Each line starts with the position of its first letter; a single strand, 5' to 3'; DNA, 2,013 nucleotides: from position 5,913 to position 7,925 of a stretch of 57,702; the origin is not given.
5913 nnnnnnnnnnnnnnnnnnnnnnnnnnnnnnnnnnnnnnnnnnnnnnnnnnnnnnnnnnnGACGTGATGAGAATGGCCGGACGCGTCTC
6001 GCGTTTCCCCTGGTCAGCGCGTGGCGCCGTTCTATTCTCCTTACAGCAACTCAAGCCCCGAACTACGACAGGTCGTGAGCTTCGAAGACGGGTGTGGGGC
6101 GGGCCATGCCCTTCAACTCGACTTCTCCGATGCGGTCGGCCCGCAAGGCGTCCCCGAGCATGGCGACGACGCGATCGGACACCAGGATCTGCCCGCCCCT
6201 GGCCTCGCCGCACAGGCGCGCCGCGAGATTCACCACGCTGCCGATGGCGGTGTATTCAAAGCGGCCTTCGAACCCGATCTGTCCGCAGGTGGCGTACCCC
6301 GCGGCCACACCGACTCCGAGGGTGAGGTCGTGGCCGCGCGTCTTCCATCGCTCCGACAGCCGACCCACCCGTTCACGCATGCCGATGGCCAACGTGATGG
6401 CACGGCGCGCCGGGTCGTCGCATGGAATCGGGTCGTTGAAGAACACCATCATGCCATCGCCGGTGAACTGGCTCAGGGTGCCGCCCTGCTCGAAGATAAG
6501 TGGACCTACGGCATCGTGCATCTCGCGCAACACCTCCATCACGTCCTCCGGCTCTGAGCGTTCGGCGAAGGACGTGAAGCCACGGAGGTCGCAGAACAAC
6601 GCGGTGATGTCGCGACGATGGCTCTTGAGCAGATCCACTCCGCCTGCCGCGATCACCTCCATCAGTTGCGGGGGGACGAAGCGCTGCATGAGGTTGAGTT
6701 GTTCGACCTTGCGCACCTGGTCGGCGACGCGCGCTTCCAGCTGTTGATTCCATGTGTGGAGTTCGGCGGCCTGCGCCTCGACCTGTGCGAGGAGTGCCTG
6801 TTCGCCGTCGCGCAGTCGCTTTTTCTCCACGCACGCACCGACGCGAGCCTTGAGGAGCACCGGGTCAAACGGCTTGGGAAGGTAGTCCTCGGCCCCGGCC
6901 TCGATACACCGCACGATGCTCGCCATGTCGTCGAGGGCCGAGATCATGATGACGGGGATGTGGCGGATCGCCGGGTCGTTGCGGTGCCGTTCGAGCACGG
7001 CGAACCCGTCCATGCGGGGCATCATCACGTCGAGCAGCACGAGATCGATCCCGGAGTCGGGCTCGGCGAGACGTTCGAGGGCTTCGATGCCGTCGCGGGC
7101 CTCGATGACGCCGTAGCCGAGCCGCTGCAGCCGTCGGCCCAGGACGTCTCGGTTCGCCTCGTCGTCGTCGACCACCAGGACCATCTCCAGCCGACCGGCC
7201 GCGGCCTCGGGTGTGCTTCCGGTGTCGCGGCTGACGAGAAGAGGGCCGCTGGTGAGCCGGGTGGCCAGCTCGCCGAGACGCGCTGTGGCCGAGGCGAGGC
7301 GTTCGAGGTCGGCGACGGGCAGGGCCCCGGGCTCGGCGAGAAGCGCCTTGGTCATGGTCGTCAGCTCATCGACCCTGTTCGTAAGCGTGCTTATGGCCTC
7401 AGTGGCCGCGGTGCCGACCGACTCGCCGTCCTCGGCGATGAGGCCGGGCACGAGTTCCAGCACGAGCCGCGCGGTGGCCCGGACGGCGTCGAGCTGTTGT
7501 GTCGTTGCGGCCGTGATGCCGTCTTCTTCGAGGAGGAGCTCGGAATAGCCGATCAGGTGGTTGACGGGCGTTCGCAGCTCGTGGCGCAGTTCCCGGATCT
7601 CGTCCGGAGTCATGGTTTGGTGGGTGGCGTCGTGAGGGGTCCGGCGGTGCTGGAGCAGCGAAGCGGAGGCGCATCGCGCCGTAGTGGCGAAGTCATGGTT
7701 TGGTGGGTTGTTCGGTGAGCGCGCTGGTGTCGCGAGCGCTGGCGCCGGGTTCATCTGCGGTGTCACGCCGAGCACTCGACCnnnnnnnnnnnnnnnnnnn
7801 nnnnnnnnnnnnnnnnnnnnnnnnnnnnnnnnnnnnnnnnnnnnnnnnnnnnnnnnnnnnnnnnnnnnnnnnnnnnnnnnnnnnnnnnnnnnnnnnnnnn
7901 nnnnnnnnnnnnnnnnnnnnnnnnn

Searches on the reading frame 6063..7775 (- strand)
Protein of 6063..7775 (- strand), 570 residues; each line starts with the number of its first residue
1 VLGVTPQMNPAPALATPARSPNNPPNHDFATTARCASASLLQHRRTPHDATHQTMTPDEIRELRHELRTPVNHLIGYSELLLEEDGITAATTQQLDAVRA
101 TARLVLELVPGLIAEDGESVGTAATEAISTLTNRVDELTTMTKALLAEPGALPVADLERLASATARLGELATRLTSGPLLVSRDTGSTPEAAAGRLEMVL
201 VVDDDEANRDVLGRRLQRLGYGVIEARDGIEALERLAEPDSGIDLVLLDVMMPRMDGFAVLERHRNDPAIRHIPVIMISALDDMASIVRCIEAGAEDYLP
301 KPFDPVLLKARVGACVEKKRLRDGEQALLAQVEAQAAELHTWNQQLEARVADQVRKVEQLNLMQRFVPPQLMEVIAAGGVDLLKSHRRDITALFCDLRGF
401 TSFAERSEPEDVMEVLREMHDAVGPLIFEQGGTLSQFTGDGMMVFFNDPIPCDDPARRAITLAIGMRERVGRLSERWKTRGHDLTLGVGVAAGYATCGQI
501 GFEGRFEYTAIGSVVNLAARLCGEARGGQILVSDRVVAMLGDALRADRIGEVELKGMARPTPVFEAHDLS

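Call 7: search_protein_families(library=pfam, proteins=[window:6063-7775:-])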
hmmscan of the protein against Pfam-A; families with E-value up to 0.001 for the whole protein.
window:6063-7775:- (570 aa): 3 families
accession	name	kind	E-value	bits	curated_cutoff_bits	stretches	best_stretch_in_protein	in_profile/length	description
PF00072.30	Response_reg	-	1.8e-27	96.1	30.2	1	199-312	1-110/111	Response regulator receiver domain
PF00211.25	Guanylate_cyc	-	6.2e-20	72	21.9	1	388-557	7-173/183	Adenylate and Guanylate cyclase catalytic domain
PF00512.31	HisKA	-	1.5e-06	28.6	26.9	1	60-109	6-54/66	His Kinase A (phospho-acceptor) domain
